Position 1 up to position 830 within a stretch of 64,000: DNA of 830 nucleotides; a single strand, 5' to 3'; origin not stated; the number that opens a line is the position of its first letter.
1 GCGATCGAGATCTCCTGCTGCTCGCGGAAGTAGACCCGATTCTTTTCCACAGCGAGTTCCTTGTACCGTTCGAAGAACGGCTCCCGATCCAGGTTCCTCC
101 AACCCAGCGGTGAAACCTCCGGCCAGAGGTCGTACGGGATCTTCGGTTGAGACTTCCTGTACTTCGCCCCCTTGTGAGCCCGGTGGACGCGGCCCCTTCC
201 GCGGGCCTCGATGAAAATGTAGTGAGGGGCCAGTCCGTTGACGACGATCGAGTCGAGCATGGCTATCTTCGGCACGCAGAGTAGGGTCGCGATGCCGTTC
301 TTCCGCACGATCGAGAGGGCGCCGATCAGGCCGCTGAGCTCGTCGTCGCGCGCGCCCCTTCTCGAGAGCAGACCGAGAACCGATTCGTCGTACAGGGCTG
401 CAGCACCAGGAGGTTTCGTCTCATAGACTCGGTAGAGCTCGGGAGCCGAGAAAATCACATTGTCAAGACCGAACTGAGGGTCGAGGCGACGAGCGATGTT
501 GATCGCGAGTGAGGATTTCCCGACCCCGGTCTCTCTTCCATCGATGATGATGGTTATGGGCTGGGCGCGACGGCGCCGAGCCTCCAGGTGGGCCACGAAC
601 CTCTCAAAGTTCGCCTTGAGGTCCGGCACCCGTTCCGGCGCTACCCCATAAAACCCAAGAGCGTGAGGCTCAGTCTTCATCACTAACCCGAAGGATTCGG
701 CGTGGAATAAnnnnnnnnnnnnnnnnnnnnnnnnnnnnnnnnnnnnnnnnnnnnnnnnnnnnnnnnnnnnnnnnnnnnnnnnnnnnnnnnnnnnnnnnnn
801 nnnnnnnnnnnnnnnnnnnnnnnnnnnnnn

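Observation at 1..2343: Probable integrated plasmid/provirus abutting the 3' end of tRNA-Arg(CCU)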

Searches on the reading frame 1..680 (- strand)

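Call 6: search_protein_families(library=pfam, proteins=[window:1-680:-], max_evalue=1)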
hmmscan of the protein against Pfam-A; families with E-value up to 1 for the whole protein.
window:1-680:- (226 aa): 2 families
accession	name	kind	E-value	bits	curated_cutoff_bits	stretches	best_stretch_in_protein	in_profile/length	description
PF04851.21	ResIII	-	0.12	12.7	22.5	1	50-81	31-62/164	Type III restriction enzyme, res subunit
PF03439.18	Spt5-NGN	-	0.24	11.8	22.4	1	144-177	36-69/84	Early transcription elongation factor of RNA pol II, NGN section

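Call 7: search_protein_families(library=phrogs, proteins=[window:1-680:-], max_evalue=1)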
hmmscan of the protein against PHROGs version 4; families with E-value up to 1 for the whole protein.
window:1-680:- (226 aa): 1 family
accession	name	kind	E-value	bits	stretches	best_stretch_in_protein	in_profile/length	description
phrog_11254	-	DNA, RNA and nucleotide metabolism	0.084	13.3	1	25-66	71-110/293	DnaA-like replication initiation protein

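Call 12: search_dna_similar(query=window:1-680:-, collection=phages, mode=protein, max_evalue=1)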
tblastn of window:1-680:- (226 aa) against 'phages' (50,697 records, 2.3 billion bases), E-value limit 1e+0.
Records with a match: 2; places in all: 2; records where one place covers at least 80% of the query: 0.
Best place of each record, by identity: <60% 2.
By first word of the organism name: Halorubrum 1; Haloferax 1.
By host as written in the record: Halorubrum sp. BL25 1; Haloferax sp. Atlit 48N 1.
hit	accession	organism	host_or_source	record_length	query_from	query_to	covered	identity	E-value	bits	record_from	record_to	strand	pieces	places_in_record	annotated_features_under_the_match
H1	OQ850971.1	Halorubrum spindle-shaped virus-BLv25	Halorubrum sp. BL25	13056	22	161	62%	34.0%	2e-10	66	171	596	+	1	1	hypothetical protein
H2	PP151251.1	Haloferax phage LSV-48N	Haloferax sp. Atlit 48N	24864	50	146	43%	29.7%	8e-1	37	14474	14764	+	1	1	DnaA-like replication initiation protein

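Call 14: search_solved_structures(query=window:1-680:-, max_evalue=10)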
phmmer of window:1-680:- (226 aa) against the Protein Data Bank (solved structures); distinct sequences matched with E-value up to 10: 0.

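Call 28: find_homologous_proteins(query=window:1-680:-, max_evalue=0.001)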
Query window:1-680:- (226 aa): 32 proteins with E <= 0.001 among 858 candidates.
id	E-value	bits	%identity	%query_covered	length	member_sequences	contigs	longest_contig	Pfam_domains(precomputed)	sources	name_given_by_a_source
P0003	3.6e-133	460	100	92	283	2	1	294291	-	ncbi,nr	ncbi:MAG TPA: hypothetical protein VGX00_02360 [Thermoplasmata archaeon]|nr:hypothetical protein [Th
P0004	5.1e-130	450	90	100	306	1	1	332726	-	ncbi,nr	ncbi:MAG TPA: hypothetical protein VGX00_01415 [Thermoplasmata archaeon]|nr:hypothetical protein [Th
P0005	1.6e-122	425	84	100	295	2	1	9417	-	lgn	-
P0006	4.3e-122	424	86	100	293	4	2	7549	-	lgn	-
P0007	3.3e-113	395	80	99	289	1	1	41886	-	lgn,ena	-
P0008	2.7e-108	379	76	100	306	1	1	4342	-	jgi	jgi:hypothetical protein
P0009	3.3e-108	379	73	100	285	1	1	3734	-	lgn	-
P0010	1.4e-107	377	73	100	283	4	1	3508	-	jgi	jgi:hypothetical protein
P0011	1.8e-102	360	71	100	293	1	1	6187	-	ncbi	-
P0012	5.6e-101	355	70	100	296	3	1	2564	-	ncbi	-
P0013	7.7e-96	338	69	96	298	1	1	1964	-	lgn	-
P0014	2.0e-95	337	70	96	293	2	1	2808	-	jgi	jgi:hypothetical protein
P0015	2.4e-90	320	68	95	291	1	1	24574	-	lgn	-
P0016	3.6e-89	316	64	97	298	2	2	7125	-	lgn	-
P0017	4.1e-89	316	65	97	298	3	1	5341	-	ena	-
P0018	1.7e-80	288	61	100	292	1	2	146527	-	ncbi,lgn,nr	ncbi:MAG TPA: hypothetical protein VGV89_01560 [Thermoplasmata archaeon]|nr:hypothetical protein [Th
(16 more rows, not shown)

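Call 29: find_encoding_contigs(protein=P0003, flank=10000)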
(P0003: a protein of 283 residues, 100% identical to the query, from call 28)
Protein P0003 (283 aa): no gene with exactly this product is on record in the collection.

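Call 30: find_encoding_contigs(protein=P0004, flank=10000)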
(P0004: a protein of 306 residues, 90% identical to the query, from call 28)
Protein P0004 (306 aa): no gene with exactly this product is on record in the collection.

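Call 31: find_encoding_contigs(protein=P0005, flank=10000, max_places=3)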
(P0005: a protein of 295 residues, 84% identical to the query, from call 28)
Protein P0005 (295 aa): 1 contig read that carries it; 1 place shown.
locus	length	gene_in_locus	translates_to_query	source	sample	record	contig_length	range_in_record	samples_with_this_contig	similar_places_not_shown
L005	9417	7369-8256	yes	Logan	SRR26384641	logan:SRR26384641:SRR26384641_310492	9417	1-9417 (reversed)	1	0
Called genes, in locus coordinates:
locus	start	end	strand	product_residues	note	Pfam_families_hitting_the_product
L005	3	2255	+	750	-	?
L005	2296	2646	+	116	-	-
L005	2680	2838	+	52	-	-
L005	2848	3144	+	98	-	-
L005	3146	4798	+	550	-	-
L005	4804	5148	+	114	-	-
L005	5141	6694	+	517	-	-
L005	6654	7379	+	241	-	-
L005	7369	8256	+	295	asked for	-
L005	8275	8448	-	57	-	-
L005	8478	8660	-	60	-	-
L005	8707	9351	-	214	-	PF00239:Resolvase, PF25787:HTH_SB (faint)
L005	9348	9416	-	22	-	?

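Call 32: find_encoding_contigs(protein=P0007, flank=10000, max_places=3)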
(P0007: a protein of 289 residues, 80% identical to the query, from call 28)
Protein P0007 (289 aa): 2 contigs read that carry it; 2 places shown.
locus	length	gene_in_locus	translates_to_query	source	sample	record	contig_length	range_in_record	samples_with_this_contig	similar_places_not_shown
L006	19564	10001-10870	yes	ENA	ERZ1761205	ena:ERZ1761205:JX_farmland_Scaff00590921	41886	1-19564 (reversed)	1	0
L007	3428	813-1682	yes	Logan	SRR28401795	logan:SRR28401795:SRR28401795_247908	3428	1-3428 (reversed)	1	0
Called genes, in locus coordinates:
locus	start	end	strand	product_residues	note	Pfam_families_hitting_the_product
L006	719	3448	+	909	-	PF13415:Beta-prop_FBX42 (faint), PF24681:Kelch_KLHDC2_KLHL20_DRC7, PF24981:Beta-prop_ATRN-LZTR1 (weak), PF24681:Kelch_KLHDC2_KLHL20_DRC7 (weak)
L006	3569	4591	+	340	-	-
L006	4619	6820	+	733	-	-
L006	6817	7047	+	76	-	-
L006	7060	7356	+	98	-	-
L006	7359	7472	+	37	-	-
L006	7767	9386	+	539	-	-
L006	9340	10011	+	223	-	-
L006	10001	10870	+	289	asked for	-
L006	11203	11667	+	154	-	PF05942:PaREP1 (weak)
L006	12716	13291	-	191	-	-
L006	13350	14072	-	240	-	-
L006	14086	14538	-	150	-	PF04343:DUF488, PF22751:DUF488-N3a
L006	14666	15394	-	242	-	PF00239:Resolvase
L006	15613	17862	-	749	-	-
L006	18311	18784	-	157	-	-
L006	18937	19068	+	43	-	-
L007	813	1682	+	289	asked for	-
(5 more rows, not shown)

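Call 43: find_related_loci(query=A3, collection=viral_contigs, flank=10000)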
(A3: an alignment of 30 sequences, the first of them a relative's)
Query A3 (306 aa) in viral_contigs; peptide patterns used: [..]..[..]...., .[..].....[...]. (x = any residue, [..] = any of these).
102 stretches matched a pattern, but none encodes a relative of the query by tblastn (E <= 1e-3).

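Call 48: search_protein_families(library=pfam, proteins=[L006:3569-4591:+, L006:4619-6820:+, L006:7060-7356:+, L006:7767-9386:+, L006:9340-10011:+, L006:11203-11667:+, L006:12716-13291:-, L006:13350-14072:-, L006:15613-17862:-, L006:18311-18784:-], max_evalue=0.01)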
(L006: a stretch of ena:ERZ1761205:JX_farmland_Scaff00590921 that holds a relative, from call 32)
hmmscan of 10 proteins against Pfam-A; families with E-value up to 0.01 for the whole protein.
L006:3569-4591:+ (340 aa): 0 families

L006:4619-6820:+ (733 aa): 0 families

L006:7060-7356:+ (98 aa): 0 families

L006:7767-9386:+ (539 aa): 0 families

L006:9340-10011:+ (223 aa): 0 families

L006:11203-11667:+ (154 aa): 1 family
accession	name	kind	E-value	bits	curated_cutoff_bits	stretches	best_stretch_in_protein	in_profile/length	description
PF05942.16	PaREP1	-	2.2e-07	31.2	24.4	1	19-112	2-106/115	Archaeal PaREP1/PaREP8 family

L006:12716-13291:- (191 aa): 0 families

L006:13350-14072:- (240 aa): 0 families

L006:15613-17862:- (749 aa): 0 families

L006:18311-18784:- (157 aa): 0 families

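Call 66: search_protein_families(library=ncbifam, proteins=[P0004], max_evalue=1)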
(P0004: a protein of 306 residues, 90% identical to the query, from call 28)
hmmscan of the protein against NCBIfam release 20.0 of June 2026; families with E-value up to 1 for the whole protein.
P0004 (306 aa): 3 families
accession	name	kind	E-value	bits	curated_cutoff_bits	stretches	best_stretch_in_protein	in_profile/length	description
NF003259.0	PRK04220.1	equivalog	0.00031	20.2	343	1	36-67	87-117/306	2-phosphoglycerate kinase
NF008994.0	PRK12337.1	equivalog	0.0022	16.6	603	1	32-66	253-286/492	2-phosphoglycerate kinase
NF005115.0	PRK06547.1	equivalog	0.0048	16.3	173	1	29-65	3-38/172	hypothetical protein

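Call 71: search_solved_structures(query=A5, max_evalue=1)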
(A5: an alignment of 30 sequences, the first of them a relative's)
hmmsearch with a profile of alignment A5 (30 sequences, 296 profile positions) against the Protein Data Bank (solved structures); distinct sequences matched with E-value up to 1: 38.
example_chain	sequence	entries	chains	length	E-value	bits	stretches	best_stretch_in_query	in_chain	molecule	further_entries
2i13_A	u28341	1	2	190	0.00016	24.5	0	232-286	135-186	Aart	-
1mey_C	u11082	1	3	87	0.0089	18.8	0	232-286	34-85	CONSENSUS ZINC FINGER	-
3eph_A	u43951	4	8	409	0.011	18.4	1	43-70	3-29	tRNA isopentenyltransferase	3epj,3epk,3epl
1x6h_A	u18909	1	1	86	0.038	16.7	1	233-286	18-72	Transcriptional repressor CTCF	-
5yel_A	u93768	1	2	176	0.066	15.9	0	209-285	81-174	Transcriptional repressor CTCF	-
4ypn_A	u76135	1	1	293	0.083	15.6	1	39-72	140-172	Lon protease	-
5iy6_U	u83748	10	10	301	0.11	15.2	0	208-272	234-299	Transcription elongation factor A protein 1 | Transcription elongation factor TFIIS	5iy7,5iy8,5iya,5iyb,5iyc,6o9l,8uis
7unc_O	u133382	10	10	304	0.11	15.2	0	208-272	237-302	Transcription elongation factor A protein 1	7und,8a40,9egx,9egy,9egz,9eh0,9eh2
5egb_A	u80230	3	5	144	0.15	14.8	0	251-285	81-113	Histone-lysine N-methyltransferase PRDM9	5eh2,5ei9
9r34_A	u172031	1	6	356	0.15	14.7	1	37-100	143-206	NTPase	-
6emw_E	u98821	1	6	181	0.21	14.3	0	29-66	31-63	ATP-dependent Clp protease ATP-binding subunit ClpC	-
4ypl_A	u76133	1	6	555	0.22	14.2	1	39-72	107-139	Lon protease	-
8k3y_F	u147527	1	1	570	0.23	14.1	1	39-72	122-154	Lon protease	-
7yph_A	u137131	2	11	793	0.26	14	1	39-72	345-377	Lon protease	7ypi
8k3y_A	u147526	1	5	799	0.26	14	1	39-72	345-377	Lon protease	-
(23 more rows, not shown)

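Call 72: find_encoding_contigs(protein=P0006, flank=10000, max_places=3)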
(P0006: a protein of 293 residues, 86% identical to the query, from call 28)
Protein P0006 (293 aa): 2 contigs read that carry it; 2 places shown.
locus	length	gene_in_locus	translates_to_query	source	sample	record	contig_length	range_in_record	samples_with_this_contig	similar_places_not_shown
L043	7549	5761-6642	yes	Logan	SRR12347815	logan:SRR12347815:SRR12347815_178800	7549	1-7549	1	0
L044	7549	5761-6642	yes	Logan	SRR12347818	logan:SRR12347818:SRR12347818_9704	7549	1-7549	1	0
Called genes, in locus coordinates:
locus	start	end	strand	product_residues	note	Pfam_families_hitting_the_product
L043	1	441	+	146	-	?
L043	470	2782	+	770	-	-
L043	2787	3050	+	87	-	-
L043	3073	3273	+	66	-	-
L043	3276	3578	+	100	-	-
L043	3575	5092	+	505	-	-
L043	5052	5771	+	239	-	-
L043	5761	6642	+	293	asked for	-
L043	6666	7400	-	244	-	-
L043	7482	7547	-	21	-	?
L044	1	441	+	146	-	?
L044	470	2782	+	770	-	-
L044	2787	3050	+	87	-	-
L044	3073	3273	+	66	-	-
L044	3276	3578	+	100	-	-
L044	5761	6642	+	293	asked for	-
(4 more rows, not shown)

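Call 73: find_encoding_contigs(protein=P0018, flank=10000, max_places=2)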
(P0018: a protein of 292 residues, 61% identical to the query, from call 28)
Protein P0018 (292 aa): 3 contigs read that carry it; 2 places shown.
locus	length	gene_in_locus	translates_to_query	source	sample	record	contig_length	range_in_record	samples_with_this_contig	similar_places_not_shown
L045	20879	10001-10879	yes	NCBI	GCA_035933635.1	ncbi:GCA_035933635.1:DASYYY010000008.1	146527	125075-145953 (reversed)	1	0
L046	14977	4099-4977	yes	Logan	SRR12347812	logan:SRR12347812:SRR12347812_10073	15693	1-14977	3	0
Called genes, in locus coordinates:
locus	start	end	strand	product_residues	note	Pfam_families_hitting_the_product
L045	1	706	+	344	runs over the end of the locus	-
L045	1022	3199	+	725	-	-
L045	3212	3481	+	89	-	-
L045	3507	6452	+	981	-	PF24681:Kelch_KLHDC2_KLHL20_DRC7 (faint)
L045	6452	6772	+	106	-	-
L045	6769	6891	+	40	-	-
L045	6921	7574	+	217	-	-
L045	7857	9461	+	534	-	-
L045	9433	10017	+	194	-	-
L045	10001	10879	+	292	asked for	-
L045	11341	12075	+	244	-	-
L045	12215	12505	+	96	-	-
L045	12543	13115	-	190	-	-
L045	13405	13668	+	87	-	PF24434:DUF7557 (weak)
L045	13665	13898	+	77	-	-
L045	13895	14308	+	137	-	-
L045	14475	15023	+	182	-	-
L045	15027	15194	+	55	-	-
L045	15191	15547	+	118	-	-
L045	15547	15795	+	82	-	-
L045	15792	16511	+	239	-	PF01391:Collagen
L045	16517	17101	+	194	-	-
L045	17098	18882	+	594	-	PF01935:DUF87 (faint)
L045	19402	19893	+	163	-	PF05014:Nuc_deoxyrib_tr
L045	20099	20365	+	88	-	-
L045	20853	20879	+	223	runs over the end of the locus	PF00589:Phage_integrase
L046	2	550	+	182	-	?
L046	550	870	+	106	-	-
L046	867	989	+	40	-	-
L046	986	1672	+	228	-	-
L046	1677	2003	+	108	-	-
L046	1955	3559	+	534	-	-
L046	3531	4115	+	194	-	-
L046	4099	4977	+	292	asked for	-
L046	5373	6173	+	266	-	-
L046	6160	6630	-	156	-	-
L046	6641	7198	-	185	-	-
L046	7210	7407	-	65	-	-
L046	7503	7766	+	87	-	PF24434:DUF7557 (weak)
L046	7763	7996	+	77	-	-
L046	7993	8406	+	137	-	-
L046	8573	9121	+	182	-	-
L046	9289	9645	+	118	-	-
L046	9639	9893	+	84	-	-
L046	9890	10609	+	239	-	PF01391:Collagen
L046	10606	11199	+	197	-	-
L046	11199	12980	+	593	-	PF01935:DUF87 (faint)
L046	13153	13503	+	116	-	-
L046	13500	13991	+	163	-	PF05014:Nuc_deoxyrib_tr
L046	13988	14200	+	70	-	-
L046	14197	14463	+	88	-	-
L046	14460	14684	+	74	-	-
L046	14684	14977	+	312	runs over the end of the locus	PF00589:Phage_integrase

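Call 74: list_cluster_members(proteins=[P0003, P0001, P0004])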
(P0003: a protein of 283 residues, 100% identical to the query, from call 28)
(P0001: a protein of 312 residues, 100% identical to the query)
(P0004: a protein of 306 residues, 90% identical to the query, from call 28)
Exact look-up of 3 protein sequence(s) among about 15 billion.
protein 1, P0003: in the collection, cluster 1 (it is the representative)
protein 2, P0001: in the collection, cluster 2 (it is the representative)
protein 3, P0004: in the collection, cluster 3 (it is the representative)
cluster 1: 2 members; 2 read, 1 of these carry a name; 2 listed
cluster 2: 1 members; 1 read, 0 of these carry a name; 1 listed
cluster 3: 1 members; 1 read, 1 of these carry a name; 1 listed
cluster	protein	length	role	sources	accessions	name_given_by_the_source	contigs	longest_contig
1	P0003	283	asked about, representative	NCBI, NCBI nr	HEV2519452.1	MAG TPA: hypothetical protein VGX00_02360 [Thermoplasmata archaeon] | hypothetical protein [Thermoplasmata archaeon]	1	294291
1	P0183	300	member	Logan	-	-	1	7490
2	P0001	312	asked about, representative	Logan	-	-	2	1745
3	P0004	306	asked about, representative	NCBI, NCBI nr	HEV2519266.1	MAG TPA: hypothetical protein VGX00_01415 [Thermoplasmata archaeon] | hypothetical protein [Thermoplasmata archaeon]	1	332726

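Call 75: find_encoding_contigs(protein=P0183, flank=10000, max_places=3)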
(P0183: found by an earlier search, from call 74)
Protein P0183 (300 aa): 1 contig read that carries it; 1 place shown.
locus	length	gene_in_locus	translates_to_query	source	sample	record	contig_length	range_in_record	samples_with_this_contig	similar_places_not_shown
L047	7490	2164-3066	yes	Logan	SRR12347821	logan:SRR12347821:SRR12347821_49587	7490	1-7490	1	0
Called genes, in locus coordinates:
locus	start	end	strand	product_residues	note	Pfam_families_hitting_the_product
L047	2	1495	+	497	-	?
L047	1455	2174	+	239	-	-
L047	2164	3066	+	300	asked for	-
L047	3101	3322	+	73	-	-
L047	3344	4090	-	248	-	PF00239:Resolvase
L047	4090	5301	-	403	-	PF02195:ParB_N, PF17762:HTH_ParB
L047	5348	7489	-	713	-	?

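Call 79: predict_structure(alignment_id=A5)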
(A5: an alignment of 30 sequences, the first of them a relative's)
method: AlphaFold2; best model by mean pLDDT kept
length: 283 residues; sequences in the alignment: 30
mean_pLDDT: 86.0   pTM: 0.73
mean pLDDT of the five models: 86.0, 85.8, 83.9, 82.9, 81.7
residues with pLDDT >= 90: 183; 70-90: 48; 50-70: 38; < 50: 14
segments of 3 or more residues with pLDDT < 50: 237-240, 278-283
pLDDT, mean of each block of 10 residues (from residue 1): 93 97 95 93 98 98 95 97 87 88 88 95 84 92 96 61 80 97 98 96 93 78 52 50 71 93 93 61 44
secondary structure, 60 per line:
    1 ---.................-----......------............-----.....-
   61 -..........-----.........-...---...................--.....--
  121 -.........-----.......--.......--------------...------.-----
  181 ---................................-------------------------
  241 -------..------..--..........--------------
elements in order: H4-20 E26-31 H38-49 H62-71 E77-81 H82-85 H93-111 E114-118 H122-130 E136-142 E145-151 E166-168 H184-215 H260-269

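Call 89: search_dna_similar(query=L005:5141-6691:+, collection=phages, mode=protein, max_evalue=1)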
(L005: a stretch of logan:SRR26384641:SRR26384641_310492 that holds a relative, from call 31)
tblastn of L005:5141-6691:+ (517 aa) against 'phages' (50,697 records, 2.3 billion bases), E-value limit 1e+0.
No match.

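Call 90: search_dna_similar(query=L005:3146-4795:+, collection=phages, mode=protein, max_evalue=1)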
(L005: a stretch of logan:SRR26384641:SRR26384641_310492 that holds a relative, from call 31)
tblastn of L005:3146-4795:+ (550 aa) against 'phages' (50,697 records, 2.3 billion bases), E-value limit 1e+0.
No match.
